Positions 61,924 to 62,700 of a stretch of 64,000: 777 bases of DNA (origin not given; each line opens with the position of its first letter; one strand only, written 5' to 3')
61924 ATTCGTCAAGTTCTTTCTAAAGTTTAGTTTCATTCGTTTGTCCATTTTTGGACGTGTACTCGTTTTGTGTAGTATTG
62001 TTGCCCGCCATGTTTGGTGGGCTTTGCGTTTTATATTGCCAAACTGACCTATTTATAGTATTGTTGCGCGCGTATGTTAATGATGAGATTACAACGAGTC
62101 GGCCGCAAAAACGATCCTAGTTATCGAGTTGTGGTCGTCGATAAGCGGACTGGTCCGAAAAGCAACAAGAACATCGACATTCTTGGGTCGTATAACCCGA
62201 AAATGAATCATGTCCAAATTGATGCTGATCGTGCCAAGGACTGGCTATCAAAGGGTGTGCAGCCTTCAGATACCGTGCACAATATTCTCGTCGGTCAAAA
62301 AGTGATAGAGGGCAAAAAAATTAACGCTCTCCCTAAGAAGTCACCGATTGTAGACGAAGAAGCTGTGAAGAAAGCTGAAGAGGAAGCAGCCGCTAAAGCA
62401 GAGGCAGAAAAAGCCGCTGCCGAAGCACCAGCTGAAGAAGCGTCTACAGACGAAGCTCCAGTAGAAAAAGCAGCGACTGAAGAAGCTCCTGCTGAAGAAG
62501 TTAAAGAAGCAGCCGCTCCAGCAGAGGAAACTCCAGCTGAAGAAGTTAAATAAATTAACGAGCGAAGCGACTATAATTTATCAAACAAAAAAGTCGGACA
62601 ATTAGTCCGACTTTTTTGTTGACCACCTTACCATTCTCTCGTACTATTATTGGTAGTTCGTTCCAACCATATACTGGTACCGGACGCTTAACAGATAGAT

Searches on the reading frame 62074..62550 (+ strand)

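Call 51: search_protein_families(library=pfam, proteins=[window:62074-62550:+], max_evalue=0.0001)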
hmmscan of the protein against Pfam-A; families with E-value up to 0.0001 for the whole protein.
window:62074-62550:+ (159 aa): 1 family
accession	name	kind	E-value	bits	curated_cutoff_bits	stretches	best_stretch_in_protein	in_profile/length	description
PF00886.24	Ribosomal_S16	-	5.7e-17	61.8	27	1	8-65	1-62/62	Ribosomal protein S16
